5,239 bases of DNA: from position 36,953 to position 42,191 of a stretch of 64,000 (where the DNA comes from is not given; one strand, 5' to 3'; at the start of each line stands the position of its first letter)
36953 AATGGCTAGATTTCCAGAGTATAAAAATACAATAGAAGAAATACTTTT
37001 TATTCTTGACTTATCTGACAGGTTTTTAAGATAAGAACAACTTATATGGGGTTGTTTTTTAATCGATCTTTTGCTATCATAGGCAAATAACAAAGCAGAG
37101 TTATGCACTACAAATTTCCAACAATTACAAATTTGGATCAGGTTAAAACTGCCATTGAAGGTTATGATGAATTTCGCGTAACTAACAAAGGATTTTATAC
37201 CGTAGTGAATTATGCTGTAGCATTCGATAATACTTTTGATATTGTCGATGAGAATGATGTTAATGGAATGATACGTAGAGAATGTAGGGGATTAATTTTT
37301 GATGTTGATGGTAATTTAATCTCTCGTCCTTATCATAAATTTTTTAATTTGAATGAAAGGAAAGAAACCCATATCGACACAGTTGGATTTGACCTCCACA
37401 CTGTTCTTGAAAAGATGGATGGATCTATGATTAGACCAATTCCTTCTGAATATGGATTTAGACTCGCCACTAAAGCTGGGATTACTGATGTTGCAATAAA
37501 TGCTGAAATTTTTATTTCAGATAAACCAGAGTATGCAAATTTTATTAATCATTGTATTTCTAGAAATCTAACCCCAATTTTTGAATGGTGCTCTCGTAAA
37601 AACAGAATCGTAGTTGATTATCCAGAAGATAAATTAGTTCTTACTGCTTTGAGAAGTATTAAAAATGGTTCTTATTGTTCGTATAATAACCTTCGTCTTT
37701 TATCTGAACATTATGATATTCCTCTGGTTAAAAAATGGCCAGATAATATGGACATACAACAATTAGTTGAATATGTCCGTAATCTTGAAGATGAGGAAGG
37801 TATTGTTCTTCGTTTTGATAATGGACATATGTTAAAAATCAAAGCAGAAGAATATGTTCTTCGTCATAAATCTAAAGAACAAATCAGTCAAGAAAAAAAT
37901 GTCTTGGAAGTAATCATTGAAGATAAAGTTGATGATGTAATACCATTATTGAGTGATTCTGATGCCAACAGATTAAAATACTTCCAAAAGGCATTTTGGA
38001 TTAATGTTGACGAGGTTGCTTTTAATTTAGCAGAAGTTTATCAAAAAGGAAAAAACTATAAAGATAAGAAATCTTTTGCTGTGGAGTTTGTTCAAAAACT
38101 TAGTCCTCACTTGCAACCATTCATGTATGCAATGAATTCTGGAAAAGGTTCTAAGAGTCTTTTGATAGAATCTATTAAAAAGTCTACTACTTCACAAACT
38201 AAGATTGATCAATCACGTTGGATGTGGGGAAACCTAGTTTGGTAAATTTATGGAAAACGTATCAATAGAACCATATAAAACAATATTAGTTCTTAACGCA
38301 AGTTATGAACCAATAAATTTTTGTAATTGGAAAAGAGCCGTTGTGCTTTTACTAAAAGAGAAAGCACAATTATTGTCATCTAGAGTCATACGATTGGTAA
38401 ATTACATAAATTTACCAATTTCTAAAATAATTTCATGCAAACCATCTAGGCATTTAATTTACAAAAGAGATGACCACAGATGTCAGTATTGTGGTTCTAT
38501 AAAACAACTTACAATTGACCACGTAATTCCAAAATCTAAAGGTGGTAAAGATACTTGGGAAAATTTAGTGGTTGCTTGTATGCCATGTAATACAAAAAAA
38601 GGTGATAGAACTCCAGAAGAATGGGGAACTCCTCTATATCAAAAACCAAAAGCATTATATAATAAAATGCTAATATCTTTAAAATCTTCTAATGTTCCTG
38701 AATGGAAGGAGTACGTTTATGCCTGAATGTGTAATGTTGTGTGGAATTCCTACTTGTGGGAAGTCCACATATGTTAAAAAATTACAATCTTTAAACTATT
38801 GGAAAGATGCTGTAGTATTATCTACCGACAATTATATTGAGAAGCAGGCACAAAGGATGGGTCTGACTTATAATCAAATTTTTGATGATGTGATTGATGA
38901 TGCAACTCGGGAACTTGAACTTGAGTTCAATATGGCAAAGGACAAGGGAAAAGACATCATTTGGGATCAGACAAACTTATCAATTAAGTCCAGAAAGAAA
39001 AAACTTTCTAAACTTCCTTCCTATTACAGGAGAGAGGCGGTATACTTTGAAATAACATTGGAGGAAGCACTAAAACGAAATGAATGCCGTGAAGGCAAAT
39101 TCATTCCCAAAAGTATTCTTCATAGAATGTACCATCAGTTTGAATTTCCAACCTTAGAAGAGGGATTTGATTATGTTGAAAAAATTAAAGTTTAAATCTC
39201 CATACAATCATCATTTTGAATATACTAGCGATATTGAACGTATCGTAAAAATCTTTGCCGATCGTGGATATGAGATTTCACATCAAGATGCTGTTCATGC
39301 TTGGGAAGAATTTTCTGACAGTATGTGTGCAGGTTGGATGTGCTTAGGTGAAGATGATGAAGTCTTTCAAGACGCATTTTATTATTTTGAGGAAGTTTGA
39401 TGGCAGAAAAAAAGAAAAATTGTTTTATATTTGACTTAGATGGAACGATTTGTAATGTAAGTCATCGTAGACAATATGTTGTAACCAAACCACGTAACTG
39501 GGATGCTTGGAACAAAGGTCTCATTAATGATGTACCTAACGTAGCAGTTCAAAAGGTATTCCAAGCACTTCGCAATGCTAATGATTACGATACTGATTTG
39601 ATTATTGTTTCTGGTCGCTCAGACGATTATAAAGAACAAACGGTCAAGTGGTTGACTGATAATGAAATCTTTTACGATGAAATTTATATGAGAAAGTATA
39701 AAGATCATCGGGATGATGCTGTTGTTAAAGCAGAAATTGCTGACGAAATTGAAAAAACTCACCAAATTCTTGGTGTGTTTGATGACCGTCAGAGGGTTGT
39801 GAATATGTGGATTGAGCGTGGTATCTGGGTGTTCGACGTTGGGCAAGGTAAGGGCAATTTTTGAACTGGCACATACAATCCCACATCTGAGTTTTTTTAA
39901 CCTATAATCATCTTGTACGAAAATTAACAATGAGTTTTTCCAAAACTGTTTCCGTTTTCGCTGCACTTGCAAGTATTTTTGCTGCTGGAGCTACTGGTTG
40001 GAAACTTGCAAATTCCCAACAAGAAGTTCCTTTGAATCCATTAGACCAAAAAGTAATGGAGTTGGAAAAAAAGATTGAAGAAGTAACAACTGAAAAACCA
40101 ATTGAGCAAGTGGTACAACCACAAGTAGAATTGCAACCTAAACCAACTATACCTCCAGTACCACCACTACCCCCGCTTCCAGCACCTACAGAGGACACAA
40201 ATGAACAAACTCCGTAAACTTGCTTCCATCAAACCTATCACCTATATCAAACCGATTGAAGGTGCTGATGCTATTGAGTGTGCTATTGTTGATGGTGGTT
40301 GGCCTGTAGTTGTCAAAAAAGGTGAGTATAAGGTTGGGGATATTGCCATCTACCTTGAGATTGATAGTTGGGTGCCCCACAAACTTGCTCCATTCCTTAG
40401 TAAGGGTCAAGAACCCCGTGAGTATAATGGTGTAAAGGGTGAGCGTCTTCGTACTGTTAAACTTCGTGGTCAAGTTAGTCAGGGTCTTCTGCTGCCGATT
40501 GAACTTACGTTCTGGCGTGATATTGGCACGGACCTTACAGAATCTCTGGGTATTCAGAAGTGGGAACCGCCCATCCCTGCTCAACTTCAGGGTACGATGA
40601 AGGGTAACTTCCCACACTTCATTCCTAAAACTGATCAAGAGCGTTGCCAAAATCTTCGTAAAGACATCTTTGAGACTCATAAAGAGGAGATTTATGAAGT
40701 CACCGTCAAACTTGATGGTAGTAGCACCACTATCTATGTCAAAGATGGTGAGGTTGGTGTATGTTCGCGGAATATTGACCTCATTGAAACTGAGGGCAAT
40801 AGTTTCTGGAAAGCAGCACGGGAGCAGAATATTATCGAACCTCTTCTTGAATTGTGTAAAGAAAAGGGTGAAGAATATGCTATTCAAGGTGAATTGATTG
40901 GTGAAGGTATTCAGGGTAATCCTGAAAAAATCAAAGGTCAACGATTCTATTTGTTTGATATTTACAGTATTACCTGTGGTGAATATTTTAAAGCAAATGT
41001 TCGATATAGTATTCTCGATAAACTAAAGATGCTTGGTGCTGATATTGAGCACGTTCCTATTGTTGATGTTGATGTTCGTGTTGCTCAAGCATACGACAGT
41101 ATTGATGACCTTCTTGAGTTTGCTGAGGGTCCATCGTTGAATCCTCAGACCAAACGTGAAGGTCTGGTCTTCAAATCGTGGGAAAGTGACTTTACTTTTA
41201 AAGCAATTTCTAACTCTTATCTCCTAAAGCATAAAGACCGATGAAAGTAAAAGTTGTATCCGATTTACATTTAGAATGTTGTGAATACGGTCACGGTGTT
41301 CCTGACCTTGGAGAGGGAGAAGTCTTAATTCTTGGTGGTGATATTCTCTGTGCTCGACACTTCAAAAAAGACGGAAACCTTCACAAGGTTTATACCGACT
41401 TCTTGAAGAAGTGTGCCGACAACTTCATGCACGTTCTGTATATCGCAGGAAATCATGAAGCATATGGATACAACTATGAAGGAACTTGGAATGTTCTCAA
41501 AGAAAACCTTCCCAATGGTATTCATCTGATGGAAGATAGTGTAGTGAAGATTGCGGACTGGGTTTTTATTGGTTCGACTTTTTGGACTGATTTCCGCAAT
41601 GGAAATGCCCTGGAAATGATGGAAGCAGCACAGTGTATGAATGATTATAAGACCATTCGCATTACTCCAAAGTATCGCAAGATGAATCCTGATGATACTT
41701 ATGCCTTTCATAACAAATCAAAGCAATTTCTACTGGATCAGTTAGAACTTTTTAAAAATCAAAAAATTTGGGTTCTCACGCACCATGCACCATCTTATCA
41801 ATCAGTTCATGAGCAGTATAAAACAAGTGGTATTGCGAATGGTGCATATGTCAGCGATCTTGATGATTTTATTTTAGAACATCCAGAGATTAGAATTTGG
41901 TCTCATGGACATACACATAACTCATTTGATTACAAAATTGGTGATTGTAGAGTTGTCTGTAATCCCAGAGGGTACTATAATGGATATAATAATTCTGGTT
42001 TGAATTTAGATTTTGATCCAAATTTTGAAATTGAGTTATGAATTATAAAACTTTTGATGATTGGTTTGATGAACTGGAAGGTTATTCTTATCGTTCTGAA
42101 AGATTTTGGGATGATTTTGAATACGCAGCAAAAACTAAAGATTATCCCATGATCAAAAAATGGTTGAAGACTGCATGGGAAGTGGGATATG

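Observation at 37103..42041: Expanded RNA-repair locus: two ligases, split Pnk, HNH insertion and a metallophosphoesterase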

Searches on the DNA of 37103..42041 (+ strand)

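Call 5: search_dna_similar(query=window:37103-42041:+, collection=phages, mode=near, max_rows=25)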
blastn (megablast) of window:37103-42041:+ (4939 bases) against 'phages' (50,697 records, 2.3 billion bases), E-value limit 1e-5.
Records with a match: 1; places in all: 1; records where one place covers at least 80% of the query: 0.
Best place of each record, by identity: 80-90% 1.
By first word of the organism name: Synechococcus 1.
By host as written in the record: Synechococcus sp. CB0101 1.
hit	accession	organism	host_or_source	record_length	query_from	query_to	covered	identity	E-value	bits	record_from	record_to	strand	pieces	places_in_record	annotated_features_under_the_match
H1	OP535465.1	Synechococcus phage S-CREM1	Synechococcus sp. CB0101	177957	3135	4142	19%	80.7%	3e-120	738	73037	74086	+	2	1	RNA ligase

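Call 8: get_annotated_region(hit=H1, flank=8000)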
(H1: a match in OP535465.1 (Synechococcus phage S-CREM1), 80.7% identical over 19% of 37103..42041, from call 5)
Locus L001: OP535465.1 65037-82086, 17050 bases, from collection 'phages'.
description: Synechococcus phage S-CREM1, complete genome.
organism: Synechococcus phage S-CREM1 (NCBI taxid 2982919)
taxonomy: Viruses; Duplodnaviria; Heunggongvirae; Uroviricota; Caudoviricetes; Kyanoviridae
host: Synechococcus sp. CB0101; source: -; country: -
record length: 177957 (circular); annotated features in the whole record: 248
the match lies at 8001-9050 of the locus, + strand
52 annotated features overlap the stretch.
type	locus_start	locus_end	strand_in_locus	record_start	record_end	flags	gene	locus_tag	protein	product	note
CDS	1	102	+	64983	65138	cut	-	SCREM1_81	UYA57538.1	hypothetical protein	-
CDS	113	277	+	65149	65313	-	-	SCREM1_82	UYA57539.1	hypothetical protein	-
CDS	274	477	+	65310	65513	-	-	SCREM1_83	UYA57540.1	hypothetical protein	-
CDS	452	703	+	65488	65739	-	-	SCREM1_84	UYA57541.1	hypothetical protein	-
CDS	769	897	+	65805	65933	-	-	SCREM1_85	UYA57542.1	hypothetical protein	-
CDS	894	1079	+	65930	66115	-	-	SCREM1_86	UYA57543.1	transmembrane protein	-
CDS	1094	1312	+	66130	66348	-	-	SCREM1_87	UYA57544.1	hypothetical protein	-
CDS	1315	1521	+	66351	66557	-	-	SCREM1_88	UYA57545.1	hypothetical protein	-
CDS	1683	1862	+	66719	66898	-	-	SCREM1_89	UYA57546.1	hypothetical protein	-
CDS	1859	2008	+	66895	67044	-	-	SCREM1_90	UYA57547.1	hypothetical protein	-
CDS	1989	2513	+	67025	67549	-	-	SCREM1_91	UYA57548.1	pyrimidine dimer DNA glycosylase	-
CDS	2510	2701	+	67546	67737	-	-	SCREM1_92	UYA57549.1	hypothetical protein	-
CDS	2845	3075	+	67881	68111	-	-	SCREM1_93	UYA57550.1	hypothetical protein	-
CDS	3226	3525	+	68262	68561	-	-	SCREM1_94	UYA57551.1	hypothetical protein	-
CDS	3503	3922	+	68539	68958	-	-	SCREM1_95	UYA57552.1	hypothetical protein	-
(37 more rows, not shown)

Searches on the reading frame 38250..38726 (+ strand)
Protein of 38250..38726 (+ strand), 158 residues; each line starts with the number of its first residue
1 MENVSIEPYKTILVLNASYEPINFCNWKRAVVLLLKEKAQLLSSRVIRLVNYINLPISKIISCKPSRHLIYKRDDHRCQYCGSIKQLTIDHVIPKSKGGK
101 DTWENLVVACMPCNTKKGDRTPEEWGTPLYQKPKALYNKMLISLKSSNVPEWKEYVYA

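Call 3: search_protein_families(library=pfam, proteins=[window:38250-38726:+], max_evalue=0.01)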
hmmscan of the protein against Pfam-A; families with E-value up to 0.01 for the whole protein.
window:38250-38726:+ (158 aa): 3 families
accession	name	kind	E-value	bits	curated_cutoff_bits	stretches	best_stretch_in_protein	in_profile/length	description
PF14279.12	HNH_5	-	1.2e-16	60.8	27.5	1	78-125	1-51/56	HNH endonuclease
PF01844.29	HNH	-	1.8e-16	60.4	21.4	1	78-120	1-47/47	HNH endonuclease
PF13395.12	HNH_4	-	2.7e-08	34.1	22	1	85-122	16-53/54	HNH endonuclease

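Call 4: search_protein_families(library=phrogs, proteins=[window:38250-38726:+], max_evalue=0.001)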
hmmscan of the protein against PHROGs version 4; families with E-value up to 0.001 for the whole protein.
window:38250-38726:+ (158 aa): 38 families (the best 25 are shown)
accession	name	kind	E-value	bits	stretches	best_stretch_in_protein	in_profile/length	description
phrog_16726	-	DNA, RNA and nucleotide metabolism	1.2e-53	183.8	1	5-157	23-180/308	HNH endonuclease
phrog_2118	-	DNA, RNA and nucleotide metabolism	4.4e-20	73.4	1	64-126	165-230/301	HNH endonuclease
phrog_8660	-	DNA, RNA and nucleotide metabolism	2.3e-19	71.3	1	63-127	112-186/196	HNH endonuclease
phrog_2214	-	DNA, RNA and nucleotide metabolism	6.8e-18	66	1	64-127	182-246/429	HNH endonuclease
phrog_1271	-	DNA, RNA and nucleotide metabolism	3e-16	60.8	1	67-154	258-347/361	HNH endonuclease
phrog_14314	-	DNA, RNA and nucleotide metabolism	4.1e-16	61.1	1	65-119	6-63/252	HNH endonuclease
phrog_1035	-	DNA, RNA and nucleotide metabolism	4.4e-16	60.5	1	69-125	154-218/271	endonuclease VII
phrog_6050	-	DNA, RNA and nucleotide metabolism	9.5e-16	58.6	1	65-125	301-367/402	HNH endonuclease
phrog_589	-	DNA, RNA and nucleotide metabolism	2.9e-14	54.2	1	67-126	83-147/179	HNH endonuclease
phrog_5718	-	DNA, RNA and nucleotide metabolism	4e-14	53.4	1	64-133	117-189/394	HNH endonuclease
phrog_338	-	DNA, RNA and nucleotide metabolism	4.3e-14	53.6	1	71-127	203-269/340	HNH endonuclease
phrog_9545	-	DNA, RNA and nucleotide metabolism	1.9e-13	51.5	1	67-125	102-172/206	HNH endonuclease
phrog_144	-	DNA, RNA and nucleotide metabolism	3.8e-13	50.5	1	67-130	76-144/175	HNH endonuclease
phrog_7785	-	DNA, RNA and nucleotide metabolism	4.3e-13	50.5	1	67-124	62-121/147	HNH endonuclease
phrog_16986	-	unknown function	8.1e-13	49.5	1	64-120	9-68/248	-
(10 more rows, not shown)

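Call 6: search_protein_families(library=ncbifam, proteins=[window:38250-38726:+], max_evalue=0.001)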
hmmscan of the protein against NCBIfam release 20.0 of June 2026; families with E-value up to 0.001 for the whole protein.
window:38250-38726:+ (158 aa): 3 families
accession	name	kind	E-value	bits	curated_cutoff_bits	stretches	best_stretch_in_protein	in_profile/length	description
NF040563.1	guided_IscB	equivalog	3.5e-18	65.8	175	1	66-131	183-248/314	RNA-guided endonuclease IscB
NF049971.1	CRISPR_Cas9d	exception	4.3e-15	55.4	375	1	71-128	541-604/986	type II CRISPR RNA-guided endonuclease Cas9d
TIGR01865.2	cas_Csn1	equivalog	2.7e-08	32.6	100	1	69-139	567-647/1070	type II CRISPR RNA-guided endonuclease Cas9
